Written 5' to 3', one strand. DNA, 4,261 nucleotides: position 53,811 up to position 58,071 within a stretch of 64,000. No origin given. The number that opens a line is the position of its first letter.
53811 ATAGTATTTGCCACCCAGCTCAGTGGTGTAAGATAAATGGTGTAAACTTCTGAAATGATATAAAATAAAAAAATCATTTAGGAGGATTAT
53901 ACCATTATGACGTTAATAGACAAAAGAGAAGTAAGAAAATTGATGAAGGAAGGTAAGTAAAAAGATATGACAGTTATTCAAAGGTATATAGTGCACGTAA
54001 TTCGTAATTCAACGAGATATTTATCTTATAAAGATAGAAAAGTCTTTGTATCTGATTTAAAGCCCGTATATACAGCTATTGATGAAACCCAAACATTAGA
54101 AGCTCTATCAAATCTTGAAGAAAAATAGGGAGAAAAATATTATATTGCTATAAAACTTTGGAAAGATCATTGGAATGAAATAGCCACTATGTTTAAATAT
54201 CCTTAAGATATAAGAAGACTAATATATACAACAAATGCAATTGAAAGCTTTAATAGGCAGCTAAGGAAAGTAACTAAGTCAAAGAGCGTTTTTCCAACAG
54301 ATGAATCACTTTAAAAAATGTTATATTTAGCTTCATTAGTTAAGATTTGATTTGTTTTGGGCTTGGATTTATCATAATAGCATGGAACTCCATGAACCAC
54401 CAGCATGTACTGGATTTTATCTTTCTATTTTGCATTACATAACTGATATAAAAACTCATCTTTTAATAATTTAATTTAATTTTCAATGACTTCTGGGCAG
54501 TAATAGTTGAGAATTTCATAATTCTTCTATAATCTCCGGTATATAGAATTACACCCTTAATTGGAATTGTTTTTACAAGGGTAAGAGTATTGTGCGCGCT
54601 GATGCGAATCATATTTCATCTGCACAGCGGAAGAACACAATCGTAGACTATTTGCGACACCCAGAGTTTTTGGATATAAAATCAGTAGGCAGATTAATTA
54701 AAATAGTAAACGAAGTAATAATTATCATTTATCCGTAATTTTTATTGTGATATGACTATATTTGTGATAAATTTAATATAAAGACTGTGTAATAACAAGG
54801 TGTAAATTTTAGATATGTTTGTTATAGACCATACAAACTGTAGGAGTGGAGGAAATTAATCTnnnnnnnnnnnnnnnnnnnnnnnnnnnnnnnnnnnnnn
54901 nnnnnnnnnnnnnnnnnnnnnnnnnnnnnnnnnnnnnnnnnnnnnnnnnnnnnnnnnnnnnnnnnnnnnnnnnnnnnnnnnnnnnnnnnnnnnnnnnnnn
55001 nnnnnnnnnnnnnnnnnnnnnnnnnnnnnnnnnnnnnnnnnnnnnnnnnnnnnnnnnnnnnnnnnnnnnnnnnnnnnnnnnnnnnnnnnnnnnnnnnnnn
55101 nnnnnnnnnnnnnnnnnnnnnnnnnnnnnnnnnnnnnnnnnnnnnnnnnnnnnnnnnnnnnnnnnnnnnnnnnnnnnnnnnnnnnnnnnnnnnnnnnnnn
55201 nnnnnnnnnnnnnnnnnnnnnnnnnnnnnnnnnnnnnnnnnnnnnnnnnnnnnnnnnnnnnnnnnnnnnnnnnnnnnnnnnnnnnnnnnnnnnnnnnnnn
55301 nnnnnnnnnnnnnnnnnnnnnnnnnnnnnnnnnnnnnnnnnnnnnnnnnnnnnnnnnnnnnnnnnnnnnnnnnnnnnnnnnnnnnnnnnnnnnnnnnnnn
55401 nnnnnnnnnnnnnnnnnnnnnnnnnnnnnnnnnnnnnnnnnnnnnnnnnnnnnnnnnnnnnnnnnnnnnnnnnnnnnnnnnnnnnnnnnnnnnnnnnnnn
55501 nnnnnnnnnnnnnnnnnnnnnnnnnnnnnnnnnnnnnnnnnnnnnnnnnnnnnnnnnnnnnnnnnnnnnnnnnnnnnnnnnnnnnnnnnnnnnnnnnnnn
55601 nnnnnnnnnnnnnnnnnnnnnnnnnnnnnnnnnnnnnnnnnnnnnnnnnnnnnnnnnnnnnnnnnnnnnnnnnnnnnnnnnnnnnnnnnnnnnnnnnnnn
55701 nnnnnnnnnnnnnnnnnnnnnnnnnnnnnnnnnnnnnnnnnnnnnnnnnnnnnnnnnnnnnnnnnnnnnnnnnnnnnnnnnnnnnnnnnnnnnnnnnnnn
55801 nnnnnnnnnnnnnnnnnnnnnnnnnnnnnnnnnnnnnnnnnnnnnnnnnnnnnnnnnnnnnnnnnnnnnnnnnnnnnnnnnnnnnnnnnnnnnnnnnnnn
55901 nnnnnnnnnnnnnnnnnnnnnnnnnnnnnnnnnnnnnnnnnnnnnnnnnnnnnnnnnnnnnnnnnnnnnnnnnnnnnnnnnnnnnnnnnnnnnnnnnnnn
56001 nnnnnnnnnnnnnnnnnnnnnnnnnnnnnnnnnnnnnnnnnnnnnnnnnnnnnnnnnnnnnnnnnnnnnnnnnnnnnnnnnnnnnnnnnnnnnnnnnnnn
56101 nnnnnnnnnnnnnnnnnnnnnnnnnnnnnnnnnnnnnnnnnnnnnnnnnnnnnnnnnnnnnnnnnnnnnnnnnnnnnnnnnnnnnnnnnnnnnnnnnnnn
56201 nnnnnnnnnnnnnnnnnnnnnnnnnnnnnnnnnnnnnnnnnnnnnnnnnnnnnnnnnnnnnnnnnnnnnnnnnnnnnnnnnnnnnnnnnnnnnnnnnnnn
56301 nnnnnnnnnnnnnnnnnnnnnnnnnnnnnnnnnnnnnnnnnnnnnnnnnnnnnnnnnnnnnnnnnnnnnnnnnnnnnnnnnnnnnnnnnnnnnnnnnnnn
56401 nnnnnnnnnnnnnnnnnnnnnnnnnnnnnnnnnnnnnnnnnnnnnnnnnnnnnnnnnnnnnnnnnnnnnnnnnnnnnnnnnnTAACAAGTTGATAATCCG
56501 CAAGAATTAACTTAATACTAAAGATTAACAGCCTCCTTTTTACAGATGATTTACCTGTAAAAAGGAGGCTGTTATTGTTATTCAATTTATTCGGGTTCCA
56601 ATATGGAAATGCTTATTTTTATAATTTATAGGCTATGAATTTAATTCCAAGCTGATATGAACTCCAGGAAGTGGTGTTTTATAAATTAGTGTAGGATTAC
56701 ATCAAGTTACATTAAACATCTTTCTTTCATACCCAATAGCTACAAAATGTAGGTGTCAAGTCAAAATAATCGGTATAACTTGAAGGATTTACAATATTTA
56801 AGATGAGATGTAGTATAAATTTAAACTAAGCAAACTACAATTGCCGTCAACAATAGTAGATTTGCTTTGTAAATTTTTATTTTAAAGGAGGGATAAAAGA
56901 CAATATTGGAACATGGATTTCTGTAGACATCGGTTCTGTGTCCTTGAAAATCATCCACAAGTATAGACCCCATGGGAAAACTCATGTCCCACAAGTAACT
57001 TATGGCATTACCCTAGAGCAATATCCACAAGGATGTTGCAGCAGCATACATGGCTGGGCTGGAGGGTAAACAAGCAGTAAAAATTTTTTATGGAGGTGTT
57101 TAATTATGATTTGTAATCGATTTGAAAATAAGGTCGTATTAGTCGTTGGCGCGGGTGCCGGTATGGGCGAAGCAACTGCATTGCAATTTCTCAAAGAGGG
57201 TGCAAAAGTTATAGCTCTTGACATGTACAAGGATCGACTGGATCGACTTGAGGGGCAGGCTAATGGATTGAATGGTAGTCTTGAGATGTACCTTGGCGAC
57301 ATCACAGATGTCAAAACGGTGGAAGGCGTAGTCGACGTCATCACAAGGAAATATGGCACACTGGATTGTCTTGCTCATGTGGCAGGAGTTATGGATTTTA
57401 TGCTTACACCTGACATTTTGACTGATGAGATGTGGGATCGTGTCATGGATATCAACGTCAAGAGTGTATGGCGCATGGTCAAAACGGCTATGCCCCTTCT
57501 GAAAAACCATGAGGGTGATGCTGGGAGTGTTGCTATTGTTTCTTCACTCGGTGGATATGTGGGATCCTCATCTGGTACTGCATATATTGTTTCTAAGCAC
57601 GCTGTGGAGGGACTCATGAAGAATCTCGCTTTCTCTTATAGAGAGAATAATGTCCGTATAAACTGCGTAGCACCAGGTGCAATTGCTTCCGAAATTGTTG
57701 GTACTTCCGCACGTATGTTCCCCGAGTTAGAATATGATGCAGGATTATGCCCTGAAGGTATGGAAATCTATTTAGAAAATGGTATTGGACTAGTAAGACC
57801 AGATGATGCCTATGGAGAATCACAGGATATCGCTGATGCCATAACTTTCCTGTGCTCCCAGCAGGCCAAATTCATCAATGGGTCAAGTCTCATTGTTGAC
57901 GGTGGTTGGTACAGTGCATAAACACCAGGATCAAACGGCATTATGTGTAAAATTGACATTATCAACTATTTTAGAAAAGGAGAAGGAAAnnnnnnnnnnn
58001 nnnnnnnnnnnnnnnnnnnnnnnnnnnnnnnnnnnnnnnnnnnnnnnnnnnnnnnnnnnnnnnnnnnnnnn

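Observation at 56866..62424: Compositionally foreign operon: SDR, Cys-rich 412-aa unknown, short GcvT, MFS transporter and a small orphan protein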

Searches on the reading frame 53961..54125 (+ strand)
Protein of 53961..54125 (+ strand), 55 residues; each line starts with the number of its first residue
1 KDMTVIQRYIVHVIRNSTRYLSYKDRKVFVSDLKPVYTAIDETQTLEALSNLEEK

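Call 48: search_protein_families(library=pfam, proteins=[window:53961-54125:+], max_evalue=1)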
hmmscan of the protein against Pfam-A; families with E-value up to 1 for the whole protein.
seq(55 aa): 1 family
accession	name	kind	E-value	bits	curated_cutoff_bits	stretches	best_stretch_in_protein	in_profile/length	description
PF00872.24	Transposase_mut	-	1.4e-07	31.2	21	1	4-54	248-298/379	Transposase, Mutator family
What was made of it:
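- Checked: IS256: Transposase_mut fragments at 53961-54125 and 54207-54311 are confirmed (call 48).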

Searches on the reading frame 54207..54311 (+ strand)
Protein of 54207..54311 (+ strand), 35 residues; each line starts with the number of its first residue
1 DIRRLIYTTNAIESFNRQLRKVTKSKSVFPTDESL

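Call 48: search_protein_families(library=pfam, proteins=[window:54207-54311:+], max_evalue=1)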
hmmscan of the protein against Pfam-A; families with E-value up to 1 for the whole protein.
seq(35 aa): 3 families
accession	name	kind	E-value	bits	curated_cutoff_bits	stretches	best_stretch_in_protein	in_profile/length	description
PF00872.24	Transposase_mut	-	5e-07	29.4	21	1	2-35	328-361/379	Transposase, Mutator family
PF01290.25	Thymosin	-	0.071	13.3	24.8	1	11-34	7-32/39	Thymosin beta-4 family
PF22517.1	Mcm-like_N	-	0.075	13.7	26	1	9-28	18-37/82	Mcm-like, N-terminal domain, archaea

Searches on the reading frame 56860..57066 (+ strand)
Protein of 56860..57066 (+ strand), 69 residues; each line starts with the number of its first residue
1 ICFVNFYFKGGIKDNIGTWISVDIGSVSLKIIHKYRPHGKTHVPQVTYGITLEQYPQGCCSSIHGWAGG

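Call 48: search_protein_families(library=pfam, proteins=[window:56860-57066:+], max_evalue=1)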
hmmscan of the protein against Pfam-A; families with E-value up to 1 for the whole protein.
seq(69 aa): 0 families
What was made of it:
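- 56860..57066 (+): Open frame of 69 codons without a start codon, at the left GC boundary. No detectable homology. It may be donor-derived debris or a 5' leader. No Pfam hit (call 48).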

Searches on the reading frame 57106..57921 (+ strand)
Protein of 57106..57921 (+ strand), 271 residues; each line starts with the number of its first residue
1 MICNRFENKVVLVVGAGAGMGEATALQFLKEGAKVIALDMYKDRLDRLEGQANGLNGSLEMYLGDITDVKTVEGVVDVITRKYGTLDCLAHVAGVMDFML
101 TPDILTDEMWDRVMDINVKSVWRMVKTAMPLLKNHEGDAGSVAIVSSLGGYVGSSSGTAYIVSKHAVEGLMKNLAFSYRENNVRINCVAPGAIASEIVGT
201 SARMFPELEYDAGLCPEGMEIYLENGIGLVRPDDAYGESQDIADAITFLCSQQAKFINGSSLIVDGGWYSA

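Call 3: search_protein_families(library=pfam, proteins=[window:57106-57921:+], max_evalue=0.01)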
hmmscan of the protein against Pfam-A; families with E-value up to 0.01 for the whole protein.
window:57106-57921:+ (271 aa): 8 families
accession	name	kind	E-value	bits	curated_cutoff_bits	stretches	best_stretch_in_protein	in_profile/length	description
PF13561.12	adh_short_C2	-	6.3e-48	163.8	27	2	15-199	1-182/236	Enoyl-(Acyl carrier protein) reductase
PF00106.31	adh_short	-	1.4e-44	152.3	26.6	1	9-200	1-189/195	short chain dehydrogenase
PF08659.16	KR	-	1.2e-09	38.8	22.6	1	11-173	3-162/180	KR domain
PF13649.12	Methyltransf_25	-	0.00096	20.2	27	1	12-83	2-72/97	Methyltransferase domain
PF13847.12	Methyltransf_31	-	0.0019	18.3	27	1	8-93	4-91/145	Methyltransferase domain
PF02737.24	3HCDH_N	-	0.0051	17.2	22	1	11-54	2-44/180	3-hydroxyacyl-CoA dehydrogenase, NAD binding domain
PF01189.24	Methyltr_RsmB-F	-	0.0058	16.7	27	1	7-74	8-76/199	16S rRNA methyltransferase RsmB/F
PF01370.27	Epimerase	-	0.0097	15.8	20.9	0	11-103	1-85/240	NAD dependent epimerase/dehydratase family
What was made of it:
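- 57106..57921 (+): Classical SDR oxidoreductase, 271 aa ('type A'). adh_short, 152 bits, and adh_short_C2, 164 bits (call 3).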

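Call 4: search_protein_families(library=ncbifam, proteins=[window:57106-57921:+], max_evalue=0.01)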
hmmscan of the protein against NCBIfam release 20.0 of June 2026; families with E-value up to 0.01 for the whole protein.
window:57106-57921:+ (271 aa): 229 families (the best 25 are shown)
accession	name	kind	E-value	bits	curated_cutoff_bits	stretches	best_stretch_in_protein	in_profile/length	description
NF004791.0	PRK06138.1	equivalog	7.5e-51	172.9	312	1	5-269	2-250/252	SDR family oxidoreductase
NF052558.1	MBtsdlDhBudC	equivalog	3.7e-48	164.3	270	1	6-268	1-241/250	meso-2,3-butanediol dehydrogenase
NF009466.0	PRK12826.1-2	subfamily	1.2e-45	155.9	222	1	7-269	2-245/248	3-oxoacyl-ACP reductase FabG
TIGR03971.1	SDR_subfam_1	subfamily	2.3e-45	155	300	1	6-269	1-269/271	mycofactocin-coupled SDR family oxidoreductase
NF005559.1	PRK07231.1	subfamily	3.5e-44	151.2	215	1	5-268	1-247/249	glucose 1-dehydrogenase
NF004203.0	PRK05653.2-4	subfamily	4e-44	150.9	313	1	5-267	3-255/260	3-oxoacyl-ACP reductase FabG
NF009468.0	PRK12826.1-4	equivalog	2.3e-43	148.8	318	2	4-197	3-194/256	SDR family oxidoreductase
NF004818.0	PRK06172.1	equivalog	9e-43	146.4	336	1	4-268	3-250/253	SDR family oxidoreductase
NF009093.0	PRK12429.1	subfamily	4.1e-41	141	258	1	6-269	3-257/259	3-hydroxybutyrate dehydrogenase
NF005469.0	PRK07063.1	equivalog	1.2e-40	139.7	306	1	4-267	3-253/260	SDR family oxidoreductase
NF004849.1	PRK06200.1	equivalog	1.6e-40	139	330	1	6-268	4-257/269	3-(cis-5,6-dihydroxycyclohexa-1,3-dien-1-yl)propanoate dehydrogenase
TIGR01963.1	PHB_DH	subfamily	2.9e-39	134.8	307.05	1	9-269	2-253/255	3-hydroxybutyrate dehydrogenase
NF006074.0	PRK08220.1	equivalog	3.8e-38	131.5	312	1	3-267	3-246/251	2,3-dihydro-2,3-dihydroxybenzoate dehydrogenase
NF005007.0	PRK06398.1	equivalog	6.5e-38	130.4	341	1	5-268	4-245/259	aldose dehydrogenase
TIGR04316.1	dhbA_paeA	equivalog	6.6e-38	130.7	300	1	11-267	1-246/250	2,3-dihydro-2,3-dihydroxybenzoate dehydrogenase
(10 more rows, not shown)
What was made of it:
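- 57106..57921 (+): It is below every NCBIfam equivalog cut-off (call 4).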

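Call 45: search_solved_structures(query=window:57106-57921:+, max_evalue=1e-25)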
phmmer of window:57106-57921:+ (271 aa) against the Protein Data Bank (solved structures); distinct sequences matched with E-value up to 1e-25: 30.
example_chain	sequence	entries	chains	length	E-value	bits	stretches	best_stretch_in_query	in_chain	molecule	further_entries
4ni5_A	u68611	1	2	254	8.4e-35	123.7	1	5-269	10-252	Oxidoreductase, short-chain dehydrogenase/reductase family protein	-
4fn4_A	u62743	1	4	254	1.2e-33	119.9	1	6-267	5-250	Short chain dehydrogenase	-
2et6_A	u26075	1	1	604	3.5e-33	118.4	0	7-194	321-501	(3R)-hydroxyacyl-CoA dehydrogenase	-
1iy8_A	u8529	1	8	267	1.5e-32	116.4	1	4-269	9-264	LEVODIONE REDUCTASE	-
7o6p_A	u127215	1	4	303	2.2e-32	115.8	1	6-270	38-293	borneol dehydrogenase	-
3oec_A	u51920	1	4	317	2e-30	109.3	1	3-268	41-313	Carveol dehydrogenase (MythA.01326.c, A0R518 homolog)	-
4dqx_A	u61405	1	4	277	2.4e-30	109.1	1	8-267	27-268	Probable oxidoreductase protein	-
3vtz_A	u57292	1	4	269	9.4e-30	107.2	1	5-270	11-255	Glucose 1-dehydrogenase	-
3o4r_A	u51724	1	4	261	3.2e-29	105.4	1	6-268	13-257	Dehydrogenase/reductase SDR family member 4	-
2zat_A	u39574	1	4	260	3.9e-29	105.2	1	6-269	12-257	Dehydrogenase/reductase SDR family member 4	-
5x8h_A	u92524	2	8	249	1.9e-28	102.9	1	6-269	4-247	Short-chain dehydrogenase reductase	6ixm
4i5g_A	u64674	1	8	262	2.7e-28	102.4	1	5-268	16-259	Alclohol dehydrogenase/short-chain dehydrogenase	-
8y7r_A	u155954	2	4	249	7.9e-28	100.9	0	8-269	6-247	NAD(P)-dependent dehydrogenase (Short-subunit alcohol dehydrogenase family)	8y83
2zk7_A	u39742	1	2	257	1.1e-27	100.3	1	6-267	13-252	Glucose 1-dehydrogenase related protein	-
2dtd_A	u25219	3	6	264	1.4e-27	100.1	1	7-267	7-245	Glucose 1-dehydrogenase related protein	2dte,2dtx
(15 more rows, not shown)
